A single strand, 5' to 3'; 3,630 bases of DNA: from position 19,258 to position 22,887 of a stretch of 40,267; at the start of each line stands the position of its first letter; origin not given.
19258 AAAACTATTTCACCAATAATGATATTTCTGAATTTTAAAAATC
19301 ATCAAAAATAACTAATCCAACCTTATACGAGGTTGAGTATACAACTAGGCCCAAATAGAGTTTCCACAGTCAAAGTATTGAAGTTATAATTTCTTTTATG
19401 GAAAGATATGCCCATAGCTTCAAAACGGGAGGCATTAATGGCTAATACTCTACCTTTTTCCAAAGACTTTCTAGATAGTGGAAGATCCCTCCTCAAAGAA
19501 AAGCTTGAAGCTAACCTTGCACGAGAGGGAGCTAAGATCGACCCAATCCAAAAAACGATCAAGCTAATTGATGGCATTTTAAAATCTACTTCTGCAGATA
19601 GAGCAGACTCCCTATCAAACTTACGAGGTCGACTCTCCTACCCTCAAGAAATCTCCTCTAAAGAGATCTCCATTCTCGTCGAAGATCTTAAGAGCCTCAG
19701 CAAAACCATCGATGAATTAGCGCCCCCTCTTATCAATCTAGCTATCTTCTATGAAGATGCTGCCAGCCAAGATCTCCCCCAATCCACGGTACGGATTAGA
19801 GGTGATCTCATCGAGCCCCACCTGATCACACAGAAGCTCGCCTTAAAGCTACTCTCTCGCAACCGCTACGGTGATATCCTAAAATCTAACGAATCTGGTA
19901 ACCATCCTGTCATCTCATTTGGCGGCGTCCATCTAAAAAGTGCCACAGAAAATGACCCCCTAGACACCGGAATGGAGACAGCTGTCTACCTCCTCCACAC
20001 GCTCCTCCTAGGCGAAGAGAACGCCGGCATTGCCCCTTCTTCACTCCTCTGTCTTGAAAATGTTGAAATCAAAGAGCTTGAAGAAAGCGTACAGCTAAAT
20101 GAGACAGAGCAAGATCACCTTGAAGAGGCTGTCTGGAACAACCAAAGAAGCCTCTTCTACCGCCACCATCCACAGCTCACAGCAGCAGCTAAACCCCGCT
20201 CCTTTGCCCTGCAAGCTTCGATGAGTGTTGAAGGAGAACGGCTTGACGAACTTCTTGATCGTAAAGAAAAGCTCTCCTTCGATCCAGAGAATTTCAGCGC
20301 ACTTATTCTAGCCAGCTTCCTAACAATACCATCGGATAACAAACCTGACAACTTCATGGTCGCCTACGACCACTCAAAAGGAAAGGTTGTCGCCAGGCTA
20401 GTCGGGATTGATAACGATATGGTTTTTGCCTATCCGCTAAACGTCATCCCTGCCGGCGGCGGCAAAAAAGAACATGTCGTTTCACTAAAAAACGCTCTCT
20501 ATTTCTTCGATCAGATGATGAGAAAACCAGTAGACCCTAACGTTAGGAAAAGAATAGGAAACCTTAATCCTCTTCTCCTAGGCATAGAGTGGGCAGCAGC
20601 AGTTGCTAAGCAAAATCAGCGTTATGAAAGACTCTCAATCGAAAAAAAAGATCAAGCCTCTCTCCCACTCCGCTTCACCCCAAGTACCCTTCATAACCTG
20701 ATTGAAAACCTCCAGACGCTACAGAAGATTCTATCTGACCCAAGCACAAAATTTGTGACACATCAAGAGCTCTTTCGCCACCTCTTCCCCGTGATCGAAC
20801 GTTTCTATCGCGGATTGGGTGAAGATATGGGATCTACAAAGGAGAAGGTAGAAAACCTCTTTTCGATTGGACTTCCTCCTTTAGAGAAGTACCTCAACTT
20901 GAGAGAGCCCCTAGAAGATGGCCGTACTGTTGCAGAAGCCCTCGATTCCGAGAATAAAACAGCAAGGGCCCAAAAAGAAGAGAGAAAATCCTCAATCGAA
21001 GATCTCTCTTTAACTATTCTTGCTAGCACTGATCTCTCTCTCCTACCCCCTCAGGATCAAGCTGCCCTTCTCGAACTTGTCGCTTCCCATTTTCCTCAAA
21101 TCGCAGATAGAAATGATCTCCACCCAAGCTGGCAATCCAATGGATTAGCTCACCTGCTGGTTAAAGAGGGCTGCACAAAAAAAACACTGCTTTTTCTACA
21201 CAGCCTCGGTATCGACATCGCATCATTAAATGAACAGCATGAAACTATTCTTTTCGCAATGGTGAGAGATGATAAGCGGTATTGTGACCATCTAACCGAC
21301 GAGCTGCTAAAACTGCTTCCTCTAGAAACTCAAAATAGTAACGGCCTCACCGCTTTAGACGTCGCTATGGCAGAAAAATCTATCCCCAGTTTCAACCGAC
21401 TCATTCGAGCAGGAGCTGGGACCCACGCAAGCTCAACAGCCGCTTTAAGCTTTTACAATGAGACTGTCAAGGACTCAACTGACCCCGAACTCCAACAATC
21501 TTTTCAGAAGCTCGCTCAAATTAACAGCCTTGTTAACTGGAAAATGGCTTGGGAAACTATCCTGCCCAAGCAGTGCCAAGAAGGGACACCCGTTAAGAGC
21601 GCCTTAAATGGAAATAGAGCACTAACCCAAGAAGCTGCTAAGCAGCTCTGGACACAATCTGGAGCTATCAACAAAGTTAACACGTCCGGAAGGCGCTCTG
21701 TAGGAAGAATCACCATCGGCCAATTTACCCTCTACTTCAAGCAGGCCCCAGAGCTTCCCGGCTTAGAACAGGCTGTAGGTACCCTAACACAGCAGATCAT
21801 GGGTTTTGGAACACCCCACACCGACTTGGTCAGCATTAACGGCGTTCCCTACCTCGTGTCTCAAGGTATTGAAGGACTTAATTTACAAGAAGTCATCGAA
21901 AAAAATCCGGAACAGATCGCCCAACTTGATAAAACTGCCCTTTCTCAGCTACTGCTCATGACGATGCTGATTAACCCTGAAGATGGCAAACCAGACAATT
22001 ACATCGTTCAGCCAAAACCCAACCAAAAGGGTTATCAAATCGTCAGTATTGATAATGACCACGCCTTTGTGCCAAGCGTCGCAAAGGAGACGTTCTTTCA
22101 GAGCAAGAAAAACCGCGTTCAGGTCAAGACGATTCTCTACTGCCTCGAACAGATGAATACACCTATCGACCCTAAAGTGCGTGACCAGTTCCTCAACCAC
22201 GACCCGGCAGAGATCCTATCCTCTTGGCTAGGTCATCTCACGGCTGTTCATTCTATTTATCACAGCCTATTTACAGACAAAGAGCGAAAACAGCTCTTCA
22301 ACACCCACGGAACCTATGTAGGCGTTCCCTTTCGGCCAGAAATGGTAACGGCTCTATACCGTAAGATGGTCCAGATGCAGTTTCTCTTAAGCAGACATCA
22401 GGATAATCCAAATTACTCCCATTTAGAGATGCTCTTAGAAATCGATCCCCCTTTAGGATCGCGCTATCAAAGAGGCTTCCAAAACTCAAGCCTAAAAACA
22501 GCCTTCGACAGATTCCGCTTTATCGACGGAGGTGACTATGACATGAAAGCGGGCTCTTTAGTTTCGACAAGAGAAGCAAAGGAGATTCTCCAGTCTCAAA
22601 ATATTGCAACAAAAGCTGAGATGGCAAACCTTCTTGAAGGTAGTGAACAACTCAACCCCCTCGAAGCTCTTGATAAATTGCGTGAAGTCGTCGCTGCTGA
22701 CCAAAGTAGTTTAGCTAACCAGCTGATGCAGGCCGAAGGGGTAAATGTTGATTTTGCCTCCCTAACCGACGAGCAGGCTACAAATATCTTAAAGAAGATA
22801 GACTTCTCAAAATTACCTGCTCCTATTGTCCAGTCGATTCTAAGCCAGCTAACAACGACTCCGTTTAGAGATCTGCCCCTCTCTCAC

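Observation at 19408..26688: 2426-aa mosaic of eukaryote-like modules in a single polypeptide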

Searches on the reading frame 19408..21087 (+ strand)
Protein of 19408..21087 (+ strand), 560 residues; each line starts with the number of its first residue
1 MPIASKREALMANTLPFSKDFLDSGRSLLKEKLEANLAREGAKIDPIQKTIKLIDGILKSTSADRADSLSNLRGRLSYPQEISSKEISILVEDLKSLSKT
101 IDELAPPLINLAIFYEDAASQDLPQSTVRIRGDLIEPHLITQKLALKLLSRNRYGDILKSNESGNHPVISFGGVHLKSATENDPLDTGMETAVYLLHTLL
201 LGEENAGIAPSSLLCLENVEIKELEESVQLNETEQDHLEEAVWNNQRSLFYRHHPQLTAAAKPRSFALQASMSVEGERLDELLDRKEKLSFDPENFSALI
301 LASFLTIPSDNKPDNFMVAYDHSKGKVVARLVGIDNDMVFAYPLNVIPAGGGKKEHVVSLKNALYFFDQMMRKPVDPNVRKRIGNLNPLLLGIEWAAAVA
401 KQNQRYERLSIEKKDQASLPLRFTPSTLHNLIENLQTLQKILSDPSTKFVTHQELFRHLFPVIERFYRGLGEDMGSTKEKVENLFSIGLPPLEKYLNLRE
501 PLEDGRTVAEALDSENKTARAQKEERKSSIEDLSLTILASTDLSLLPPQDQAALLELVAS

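Call 8: search_protein_families(library=pfam, proteins=[window:19408-21087:+], max_evalue=1)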
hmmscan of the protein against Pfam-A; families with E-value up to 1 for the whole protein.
window:19408-21087:+ (560 aa): 0 families

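Call 80: search_protein_families(library=ncbifam, proteins=[window:19408-21087:+], max_evalue=0.01)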
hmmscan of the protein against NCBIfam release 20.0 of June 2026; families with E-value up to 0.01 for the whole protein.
window:19408-21087:+ (560 aa): 0 families

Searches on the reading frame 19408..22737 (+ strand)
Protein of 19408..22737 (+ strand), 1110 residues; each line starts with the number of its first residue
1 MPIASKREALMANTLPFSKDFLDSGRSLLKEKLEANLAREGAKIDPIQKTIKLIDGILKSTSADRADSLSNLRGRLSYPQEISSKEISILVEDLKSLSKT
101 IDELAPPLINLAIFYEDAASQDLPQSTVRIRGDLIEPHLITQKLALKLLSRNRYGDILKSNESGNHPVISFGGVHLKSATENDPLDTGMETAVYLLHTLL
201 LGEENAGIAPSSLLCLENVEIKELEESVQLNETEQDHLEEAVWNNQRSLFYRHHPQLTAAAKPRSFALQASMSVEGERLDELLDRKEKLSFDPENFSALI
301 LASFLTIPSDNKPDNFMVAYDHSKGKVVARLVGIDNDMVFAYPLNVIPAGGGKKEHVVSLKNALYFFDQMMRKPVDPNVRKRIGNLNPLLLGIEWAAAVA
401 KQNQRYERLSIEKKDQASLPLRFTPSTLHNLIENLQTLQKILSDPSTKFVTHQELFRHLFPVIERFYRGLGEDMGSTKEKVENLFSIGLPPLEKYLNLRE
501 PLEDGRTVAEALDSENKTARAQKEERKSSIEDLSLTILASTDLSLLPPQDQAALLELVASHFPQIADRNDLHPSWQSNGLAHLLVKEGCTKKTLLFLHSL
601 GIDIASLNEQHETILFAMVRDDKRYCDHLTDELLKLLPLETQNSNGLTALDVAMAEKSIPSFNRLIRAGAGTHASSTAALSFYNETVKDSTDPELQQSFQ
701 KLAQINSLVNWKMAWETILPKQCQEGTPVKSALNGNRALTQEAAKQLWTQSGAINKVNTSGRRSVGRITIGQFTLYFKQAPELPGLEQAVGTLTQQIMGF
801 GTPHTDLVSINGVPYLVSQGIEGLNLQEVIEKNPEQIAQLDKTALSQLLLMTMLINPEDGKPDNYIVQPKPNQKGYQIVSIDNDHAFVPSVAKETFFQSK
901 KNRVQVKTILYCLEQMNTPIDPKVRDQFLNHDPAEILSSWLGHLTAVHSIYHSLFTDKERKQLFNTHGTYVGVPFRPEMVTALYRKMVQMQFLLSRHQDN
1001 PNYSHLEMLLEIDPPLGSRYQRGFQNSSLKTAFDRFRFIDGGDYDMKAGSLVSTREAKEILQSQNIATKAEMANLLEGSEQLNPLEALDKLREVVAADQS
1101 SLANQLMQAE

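Call 9: search_solved_structures(query=window:19408-22737:+, max_evalue=1, show_alignments=3)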
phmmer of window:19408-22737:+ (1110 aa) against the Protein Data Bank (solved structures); distinct sequences matched with E-value up to 1: 1.
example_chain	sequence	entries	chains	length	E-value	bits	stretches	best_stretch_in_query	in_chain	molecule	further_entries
3qwn_A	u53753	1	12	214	0.56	10.9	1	888-943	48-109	Hypothetical nigD-like protein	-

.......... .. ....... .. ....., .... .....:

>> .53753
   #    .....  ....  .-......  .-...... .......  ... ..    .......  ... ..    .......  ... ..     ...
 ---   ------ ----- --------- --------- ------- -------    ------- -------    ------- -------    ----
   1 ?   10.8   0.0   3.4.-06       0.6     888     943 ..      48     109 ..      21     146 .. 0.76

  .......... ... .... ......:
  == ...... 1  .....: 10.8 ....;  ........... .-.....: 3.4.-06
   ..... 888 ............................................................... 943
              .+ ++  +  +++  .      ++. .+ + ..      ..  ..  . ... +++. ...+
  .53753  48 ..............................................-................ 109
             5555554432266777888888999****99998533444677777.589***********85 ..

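Call 11: find_homologous_proteins(query=window:19408-22737:+, max_evalue=0.001)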
Query window:19408-22737:+ (1110 aa): 5 proteins with E <= 0.001 among 8000 candidates.
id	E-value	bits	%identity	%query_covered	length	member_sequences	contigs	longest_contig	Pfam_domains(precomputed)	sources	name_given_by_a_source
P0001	0.0e+0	2068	83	99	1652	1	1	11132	PF13516.13,PF00560.40,PF12799.14,PF13855.13,PF27087.1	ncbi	-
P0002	0.0e+0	1446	76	75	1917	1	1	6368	PF13516.13,PF15642.11,PF08238.19,PF27087.1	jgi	jgi:hypothetical protein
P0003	3.7e-95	338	29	88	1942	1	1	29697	PF08238.19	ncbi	-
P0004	1.6e-20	91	26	38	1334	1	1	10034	PF13606.13,PF13857.13,PF12796.14,PF00023.37,PF13637.13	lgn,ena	-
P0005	5.2e-10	56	28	27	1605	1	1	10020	PF13606.13,PF13857.13,PF12796.14,PF00023.37,PF13637.13,PF24521.3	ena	-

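Call 13: find_related_loci(query=window:19408-22737:+, collection=genome_contigs, flank=10000)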
Query window:19408-22737:+ (1110 aa) in genome_contigs; peptide patterns used: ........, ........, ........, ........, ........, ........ (x = any residue, [..] = any of these).
28 stretches matched a pattern, but none encodes a relative of the query by tblastn (E <= 1e-3).
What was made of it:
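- Tried and rejected: The first find_related_loci run with the single protein found no relative (call 13).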

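Call 15: find_encoding_contigs(protein=P0003, flank=10000, max_places=4)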
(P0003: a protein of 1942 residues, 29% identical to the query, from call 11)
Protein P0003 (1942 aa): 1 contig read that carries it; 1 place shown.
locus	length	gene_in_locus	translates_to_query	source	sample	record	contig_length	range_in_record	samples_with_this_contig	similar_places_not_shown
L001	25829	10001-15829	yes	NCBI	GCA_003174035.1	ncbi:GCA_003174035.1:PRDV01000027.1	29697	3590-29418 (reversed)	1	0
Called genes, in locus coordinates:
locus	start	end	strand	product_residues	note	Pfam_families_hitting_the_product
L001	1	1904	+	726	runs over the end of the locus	?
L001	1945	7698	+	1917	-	PF08238:Sel1 (weak)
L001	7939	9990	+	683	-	PF12799:LRR_4 (faint), PF13516:LRR_6 (faint), PF13855:LRR_8 (weak), PF01734:Patatin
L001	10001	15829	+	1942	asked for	PF08238:Sel1 (faint)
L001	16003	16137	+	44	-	-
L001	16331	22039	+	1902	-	-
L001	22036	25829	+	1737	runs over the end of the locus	-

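Call 16: find_encoding_contigs(protein=P0001, flank=10000, max_places=4)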
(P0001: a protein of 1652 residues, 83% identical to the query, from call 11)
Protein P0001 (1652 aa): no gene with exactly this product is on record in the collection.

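Call 17: find_encoding_contigs(protein=P0002, flank=10000, max_places=4)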
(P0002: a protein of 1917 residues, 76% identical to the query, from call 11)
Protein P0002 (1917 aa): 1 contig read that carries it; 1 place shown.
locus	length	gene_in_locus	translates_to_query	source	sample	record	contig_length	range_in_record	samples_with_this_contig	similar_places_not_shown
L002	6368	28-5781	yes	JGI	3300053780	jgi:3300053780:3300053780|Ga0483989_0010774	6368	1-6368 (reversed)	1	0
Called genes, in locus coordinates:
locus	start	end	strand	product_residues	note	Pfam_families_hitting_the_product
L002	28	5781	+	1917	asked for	PF27087:LRR_TMOD-LMOD (weak), PF13516:LRR_6 (weak), PF08238:Sel1 (faint), PF15642:Tox-ODYAM1 (weak)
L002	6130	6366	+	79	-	?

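Call 29: list_cluster_members(proteins=[P0001, P0003, P0004, P0005])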
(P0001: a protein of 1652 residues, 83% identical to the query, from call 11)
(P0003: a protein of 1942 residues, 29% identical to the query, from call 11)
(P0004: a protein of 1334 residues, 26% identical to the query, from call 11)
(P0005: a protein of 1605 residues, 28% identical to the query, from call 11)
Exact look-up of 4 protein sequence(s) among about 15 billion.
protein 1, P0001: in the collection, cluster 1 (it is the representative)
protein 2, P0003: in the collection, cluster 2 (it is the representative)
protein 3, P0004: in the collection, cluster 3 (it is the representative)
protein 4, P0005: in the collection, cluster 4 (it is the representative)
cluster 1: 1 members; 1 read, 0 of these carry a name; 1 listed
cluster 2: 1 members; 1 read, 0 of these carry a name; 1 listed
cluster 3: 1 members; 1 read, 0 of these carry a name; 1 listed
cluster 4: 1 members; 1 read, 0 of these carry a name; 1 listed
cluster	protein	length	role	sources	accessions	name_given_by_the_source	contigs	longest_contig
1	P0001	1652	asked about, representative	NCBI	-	-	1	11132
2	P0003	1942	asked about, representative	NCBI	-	-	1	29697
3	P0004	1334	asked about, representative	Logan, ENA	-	-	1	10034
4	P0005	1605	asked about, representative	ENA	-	-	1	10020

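Call 93: search_protein_families(library=phrogs, proteins=[window:19408-22737:+], max_evalue=0.01)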
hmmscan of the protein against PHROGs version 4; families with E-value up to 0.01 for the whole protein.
window:19408-22737:+ (1110 aa): 0 families

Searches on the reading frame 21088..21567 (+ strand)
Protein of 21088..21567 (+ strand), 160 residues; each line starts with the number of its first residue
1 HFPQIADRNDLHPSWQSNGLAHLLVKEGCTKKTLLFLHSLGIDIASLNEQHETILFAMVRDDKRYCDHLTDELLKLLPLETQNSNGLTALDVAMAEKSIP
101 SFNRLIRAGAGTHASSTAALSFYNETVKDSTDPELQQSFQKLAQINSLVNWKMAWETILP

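Call 8: search_protein_families(library=pfam, proteins=[window:21088-21567:+], max_evalue=1)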
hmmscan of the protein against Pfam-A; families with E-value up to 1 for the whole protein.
window:21088-21567:+ (160 aa): 2 families
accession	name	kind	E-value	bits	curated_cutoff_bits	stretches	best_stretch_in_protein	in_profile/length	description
PF12796.13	Ank_2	-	0.017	16.1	27.3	1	22-110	2-84/90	Ankyrin repeats (3 copies)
PF13637.12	Ank_4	-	0.019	15.8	22.7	0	32-56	11-35/50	Ankyrin repeats (many copies)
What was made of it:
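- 21172..21420 (+): about 2.5 degenerate ankyrin repeats (aa 589-671) in the linker between the kinase domains. Ank_2 E 0.017, below cut-off, for the single sequence (call 8).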
